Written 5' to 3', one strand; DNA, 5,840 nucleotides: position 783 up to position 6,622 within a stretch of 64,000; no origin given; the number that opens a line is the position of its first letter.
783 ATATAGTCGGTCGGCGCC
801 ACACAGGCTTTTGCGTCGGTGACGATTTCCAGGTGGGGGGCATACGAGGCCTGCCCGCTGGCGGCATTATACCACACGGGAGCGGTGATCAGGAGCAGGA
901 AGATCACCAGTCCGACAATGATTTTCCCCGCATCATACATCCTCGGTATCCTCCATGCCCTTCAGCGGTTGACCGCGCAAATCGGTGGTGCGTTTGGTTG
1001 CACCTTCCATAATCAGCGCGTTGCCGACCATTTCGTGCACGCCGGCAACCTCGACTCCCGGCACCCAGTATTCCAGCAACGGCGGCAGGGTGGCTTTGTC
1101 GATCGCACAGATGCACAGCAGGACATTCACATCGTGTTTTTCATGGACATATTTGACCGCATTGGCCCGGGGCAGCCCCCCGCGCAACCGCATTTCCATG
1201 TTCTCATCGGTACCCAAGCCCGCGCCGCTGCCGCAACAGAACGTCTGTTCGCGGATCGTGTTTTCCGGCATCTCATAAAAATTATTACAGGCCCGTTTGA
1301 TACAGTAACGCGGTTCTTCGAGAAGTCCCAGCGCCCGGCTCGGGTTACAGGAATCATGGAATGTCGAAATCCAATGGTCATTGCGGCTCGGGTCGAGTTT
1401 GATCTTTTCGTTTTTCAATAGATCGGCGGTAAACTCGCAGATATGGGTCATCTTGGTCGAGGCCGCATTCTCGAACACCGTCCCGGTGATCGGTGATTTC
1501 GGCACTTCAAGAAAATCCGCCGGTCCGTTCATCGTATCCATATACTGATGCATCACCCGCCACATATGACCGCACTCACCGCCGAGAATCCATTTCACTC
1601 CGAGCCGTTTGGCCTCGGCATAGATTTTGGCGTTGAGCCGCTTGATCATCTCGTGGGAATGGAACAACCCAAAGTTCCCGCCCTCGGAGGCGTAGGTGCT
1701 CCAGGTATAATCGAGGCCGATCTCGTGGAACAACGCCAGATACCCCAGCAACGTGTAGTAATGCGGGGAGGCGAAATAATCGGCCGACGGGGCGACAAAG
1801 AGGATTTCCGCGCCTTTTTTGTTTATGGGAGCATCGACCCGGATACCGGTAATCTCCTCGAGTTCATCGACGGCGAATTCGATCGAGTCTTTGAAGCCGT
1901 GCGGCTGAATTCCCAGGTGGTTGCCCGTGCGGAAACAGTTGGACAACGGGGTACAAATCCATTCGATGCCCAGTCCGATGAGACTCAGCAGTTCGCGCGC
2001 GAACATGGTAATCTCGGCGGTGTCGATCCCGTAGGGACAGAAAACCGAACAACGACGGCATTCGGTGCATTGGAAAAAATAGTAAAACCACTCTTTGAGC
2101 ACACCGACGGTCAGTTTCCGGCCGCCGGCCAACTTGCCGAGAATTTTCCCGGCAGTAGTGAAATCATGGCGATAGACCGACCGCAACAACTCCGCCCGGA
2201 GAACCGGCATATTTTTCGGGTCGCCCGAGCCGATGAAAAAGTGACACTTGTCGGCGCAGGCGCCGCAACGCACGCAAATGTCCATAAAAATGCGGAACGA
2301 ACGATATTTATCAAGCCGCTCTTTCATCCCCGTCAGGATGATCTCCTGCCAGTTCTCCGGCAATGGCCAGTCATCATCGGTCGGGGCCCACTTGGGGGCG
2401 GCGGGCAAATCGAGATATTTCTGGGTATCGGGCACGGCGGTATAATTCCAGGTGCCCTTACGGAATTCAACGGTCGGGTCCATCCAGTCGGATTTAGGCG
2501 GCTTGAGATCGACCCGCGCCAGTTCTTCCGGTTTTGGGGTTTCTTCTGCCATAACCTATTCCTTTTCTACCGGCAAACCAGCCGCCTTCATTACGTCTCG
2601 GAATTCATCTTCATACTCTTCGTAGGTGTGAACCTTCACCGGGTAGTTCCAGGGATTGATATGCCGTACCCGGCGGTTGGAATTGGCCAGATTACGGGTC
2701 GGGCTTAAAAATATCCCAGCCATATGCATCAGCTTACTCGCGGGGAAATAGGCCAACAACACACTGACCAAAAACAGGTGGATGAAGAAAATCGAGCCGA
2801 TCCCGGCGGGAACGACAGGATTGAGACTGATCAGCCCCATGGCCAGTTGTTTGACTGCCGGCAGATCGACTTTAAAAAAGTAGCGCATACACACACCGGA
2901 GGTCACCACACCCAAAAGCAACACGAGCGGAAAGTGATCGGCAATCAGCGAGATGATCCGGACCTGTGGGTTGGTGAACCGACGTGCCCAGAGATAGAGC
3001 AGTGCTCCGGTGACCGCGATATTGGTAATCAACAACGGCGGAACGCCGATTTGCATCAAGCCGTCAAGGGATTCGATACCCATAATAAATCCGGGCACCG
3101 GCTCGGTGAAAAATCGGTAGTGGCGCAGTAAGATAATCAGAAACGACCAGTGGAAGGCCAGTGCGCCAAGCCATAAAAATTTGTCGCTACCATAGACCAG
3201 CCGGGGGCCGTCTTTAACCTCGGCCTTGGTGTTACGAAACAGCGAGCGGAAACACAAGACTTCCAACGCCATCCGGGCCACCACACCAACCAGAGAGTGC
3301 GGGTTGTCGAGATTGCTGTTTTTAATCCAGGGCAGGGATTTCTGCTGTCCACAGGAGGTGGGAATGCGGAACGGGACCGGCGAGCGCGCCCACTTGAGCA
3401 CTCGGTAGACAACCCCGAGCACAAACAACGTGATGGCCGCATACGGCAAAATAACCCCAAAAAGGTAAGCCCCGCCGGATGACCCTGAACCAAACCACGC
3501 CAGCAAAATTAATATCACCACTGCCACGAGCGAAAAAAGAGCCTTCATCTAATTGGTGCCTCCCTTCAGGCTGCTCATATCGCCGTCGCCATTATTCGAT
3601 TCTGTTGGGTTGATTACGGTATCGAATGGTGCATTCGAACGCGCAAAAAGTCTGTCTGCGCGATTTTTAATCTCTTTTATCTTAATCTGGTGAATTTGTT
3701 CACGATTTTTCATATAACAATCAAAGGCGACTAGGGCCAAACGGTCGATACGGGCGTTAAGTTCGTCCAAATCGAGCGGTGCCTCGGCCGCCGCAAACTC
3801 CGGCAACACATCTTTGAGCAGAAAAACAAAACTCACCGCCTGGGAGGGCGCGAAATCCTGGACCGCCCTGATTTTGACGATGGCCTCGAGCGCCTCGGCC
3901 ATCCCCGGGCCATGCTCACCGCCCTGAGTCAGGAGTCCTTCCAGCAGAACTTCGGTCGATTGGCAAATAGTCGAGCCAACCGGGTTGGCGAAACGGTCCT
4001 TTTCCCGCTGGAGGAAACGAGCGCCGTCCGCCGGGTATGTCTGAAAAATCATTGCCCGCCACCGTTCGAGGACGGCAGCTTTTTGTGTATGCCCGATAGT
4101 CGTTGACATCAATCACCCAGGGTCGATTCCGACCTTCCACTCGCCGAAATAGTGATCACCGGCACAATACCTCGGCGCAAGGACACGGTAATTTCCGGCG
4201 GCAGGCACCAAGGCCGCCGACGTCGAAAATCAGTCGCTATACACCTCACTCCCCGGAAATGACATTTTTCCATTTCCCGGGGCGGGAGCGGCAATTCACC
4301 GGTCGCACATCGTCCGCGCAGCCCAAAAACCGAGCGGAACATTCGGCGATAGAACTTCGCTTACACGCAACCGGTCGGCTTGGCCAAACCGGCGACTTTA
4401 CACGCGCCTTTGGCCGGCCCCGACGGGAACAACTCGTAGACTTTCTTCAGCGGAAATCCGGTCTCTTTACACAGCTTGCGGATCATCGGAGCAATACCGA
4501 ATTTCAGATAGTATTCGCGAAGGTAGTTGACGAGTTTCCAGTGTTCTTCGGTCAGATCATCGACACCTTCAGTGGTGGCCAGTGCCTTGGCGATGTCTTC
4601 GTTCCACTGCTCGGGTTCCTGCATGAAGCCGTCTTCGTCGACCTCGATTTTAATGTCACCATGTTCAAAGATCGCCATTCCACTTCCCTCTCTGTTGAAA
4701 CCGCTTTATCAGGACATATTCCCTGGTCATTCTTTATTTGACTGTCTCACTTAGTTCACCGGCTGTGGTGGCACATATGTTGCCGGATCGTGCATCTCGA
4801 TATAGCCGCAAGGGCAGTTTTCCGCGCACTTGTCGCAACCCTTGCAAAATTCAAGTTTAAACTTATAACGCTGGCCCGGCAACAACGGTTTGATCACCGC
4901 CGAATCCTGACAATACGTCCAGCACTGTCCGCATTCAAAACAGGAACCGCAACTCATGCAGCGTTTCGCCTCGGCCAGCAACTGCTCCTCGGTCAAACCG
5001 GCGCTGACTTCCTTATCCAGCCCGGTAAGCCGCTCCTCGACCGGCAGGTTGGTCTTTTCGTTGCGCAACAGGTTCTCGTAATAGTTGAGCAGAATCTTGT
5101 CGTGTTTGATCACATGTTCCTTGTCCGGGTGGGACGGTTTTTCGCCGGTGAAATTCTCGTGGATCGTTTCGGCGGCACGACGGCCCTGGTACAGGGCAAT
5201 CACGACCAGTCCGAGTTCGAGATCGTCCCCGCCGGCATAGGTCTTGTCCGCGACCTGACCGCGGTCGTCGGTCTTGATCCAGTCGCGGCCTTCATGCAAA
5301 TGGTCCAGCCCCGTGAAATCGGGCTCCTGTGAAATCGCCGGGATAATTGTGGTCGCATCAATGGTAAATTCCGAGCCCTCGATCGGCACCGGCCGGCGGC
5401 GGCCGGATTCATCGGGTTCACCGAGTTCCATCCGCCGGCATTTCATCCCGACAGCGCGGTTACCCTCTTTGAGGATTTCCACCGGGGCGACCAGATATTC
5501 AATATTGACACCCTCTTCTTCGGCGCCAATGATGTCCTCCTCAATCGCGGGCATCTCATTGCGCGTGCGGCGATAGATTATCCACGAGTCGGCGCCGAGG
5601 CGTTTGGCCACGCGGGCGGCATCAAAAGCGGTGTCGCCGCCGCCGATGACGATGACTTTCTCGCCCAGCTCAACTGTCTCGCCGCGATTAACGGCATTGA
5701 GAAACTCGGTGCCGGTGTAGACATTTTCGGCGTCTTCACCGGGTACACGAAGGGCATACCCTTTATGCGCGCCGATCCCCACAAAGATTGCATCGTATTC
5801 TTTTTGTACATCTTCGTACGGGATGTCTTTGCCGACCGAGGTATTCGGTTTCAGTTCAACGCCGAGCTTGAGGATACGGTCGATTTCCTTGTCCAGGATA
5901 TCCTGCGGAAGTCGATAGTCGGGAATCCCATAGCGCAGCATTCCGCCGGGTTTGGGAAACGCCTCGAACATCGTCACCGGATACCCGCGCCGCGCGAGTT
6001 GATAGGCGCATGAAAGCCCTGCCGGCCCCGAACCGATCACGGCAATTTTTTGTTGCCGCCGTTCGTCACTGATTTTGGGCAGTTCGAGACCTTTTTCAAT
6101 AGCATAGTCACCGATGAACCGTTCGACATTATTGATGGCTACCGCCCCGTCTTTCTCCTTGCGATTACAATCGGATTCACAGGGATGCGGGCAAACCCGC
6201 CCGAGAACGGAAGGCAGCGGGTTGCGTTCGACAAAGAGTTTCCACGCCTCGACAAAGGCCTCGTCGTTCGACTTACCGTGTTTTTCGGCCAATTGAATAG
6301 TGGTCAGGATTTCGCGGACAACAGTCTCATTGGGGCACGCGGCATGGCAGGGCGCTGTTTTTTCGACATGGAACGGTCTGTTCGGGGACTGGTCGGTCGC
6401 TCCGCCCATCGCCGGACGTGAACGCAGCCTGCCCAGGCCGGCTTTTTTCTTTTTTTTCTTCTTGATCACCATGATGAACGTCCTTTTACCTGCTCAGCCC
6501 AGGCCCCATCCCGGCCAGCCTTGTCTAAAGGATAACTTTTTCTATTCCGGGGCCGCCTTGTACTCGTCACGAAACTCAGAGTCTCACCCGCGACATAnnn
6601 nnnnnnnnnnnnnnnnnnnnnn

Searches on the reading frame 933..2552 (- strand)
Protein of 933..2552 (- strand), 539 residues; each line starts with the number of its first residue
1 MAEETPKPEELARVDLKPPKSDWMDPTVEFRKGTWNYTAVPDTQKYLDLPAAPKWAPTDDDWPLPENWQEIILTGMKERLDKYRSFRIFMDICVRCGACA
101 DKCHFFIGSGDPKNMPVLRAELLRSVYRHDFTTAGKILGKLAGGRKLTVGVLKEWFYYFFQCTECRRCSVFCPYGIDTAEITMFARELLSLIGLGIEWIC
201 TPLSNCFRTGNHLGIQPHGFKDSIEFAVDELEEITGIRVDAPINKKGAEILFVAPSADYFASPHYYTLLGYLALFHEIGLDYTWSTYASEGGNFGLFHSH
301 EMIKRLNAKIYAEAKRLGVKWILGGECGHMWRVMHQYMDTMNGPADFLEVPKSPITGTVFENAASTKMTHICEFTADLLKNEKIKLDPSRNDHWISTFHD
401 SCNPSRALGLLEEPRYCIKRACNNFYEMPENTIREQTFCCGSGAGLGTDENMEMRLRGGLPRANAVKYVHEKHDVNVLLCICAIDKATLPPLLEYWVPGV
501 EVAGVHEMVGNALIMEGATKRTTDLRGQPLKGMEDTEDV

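Call 14: search_protein_families(library=pfam, proteins=[window:933-2552:-], max_evalue=0.001)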
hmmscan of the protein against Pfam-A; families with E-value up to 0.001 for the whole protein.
window:933-2552:- (539 aa): 8 families
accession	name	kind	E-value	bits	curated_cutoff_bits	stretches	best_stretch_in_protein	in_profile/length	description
PF13183.11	Fer4_8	-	7e-11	43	27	1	90-176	2-68/68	4Fe-4S dicluster domain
PF13534.11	Fer4_17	-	8.1e-09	36.3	22.2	1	93-177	2-61/61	4Fe-4S dicluster domain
PF13237.11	Fer4_10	-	9.1e-06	25.9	25.5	0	161-180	8-22/53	4Fe-4S dicluster domain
PF12797.12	Fer4_2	-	4.6e-05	23.6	24.5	0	161-174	9-22/22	4Fe-4S binding domain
PF00037.32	Fer4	-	0.00021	21.4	21.1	0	88-103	3-18/24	4Fe-4S binding domain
PF12838.12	Fer4_7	-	0.00036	21.4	27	0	93-176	2-52/52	4Fe-4S dicluster domain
PF13187.11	Fer4_9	-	0.00036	20.9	27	0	93-175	2-50/52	4Fe-4S dicluster domain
PF12837.12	Fer4_6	-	0.0004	20.6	25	0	87-104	3-20/24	4Fe-4S binding domain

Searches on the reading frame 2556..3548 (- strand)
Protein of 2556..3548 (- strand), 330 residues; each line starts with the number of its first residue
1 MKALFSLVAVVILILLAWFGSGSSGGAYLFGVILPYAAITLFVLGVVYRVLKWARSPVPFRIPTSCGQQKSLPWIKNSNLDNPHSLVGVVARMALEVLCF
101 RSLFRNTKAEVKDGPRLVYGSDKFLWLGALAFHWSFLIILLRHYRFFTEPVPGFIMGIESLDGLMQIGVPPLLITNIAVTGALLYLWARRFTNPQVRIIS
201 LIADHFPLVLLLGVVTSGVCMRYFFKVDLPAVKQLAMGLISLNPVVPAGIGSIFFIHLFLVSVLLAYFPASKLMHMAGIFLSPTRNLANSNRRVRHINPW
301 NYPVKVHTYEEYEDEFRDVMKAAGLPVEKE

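Call 70: search_protein_families(library=ncbifam, proteins=[window:2556-3548:-], max_evalue=0.00001)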
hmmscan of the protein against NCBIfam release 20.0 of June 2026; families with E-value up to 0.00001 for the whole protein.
window:2556-3548:- (330 aa): 1 family
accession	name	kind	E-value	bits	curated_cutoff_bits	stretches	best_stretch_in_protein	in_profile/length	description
NF038037.1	cytob_DsrM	equivalog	4.9e-159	528.7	300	1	10-329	1-320/320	sulfate reduction electron transfer complex DsrMKJOP subunit DsrM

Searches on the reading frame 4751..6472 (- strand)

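Call 14: search_protein_families(library=pfam, proteins=[window:4751-6472:-], max_evalue=0.001)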
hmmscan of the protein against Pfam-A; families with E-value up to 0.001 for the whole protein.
window:4751-6472:- (573 aa): 15 families
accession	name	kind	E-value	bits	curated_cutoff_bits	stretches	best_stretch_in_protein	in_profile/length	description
PF07992.20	Pyr_redox_2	-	3.5e-24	86.2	26.1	1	142-430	2-291/291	Pyridine nucleotide-disulphide oxidoreductase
PF14691.11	Fer4_20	-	3.6e-16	59.4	25.8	1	38-128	28-112/113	Dihydroprymidine dehydrogenase domain II, 4Fe-4S cluster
PF00070.33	Pyr_redox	-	5.8e-11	43.2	22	1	142-176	1-35/82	Pyridine nucleotide-disulphide oxidoreductase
PF13450.12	NAD_binding_8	-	5.4e-09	36.6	21.9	1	145-179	1-35/68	NAD(P)-binding Rossmann-like domain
PF01266.30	DAO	-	2.7e-08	34.2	27.9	1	142-177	1-37/353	FAD dependent oxidoreductase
PF12831.13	FAD_oxidored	-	6e-08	32.8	27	1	143-179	2-38/416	FAD dependent oxidoreductase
PF13738.12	Pyr_redox_3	-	3.7e-07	30.1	30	0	231-304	130-198/305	Pyridine nucleotide-disulphide oxidoreductase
PF01134.28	GIDA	-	1.5e-06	27.9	22.1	1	142-169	1-28/391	Glucose inhibited division protein A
PF03486.20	HI0933_like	-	3.3e-06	27.2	50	1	142-177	2-37/244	HI0933-like protein Rossmann domain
PF00890.30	FAD_binding_2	-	2e-05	24.4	20.4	1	143-176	2-35/414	FAD binding domain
PF14697.11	Fer4_21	-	3e-05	24.5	35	1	510-560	7-59/59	4Fe-4S dicluster domain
PF01946.23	Thi4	-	3e-05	23.8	26.2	1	141-182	18-60/235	Thi4 family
PF01262.27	AlaDh_PNT_C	-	6.5e-05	22.9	23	0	271-302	29-60/214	Alanine dehydrogenase/PNT, C-terminal domain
PF01494.25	FAD_binding_3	-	0.0002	21.2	22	0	142-171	3-32/349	FAD binding domain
PF01593.30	Amino_oxidase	-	0.0005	19.9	19.8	1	151-177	2-28/443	Flavin containing amine oxidoreductase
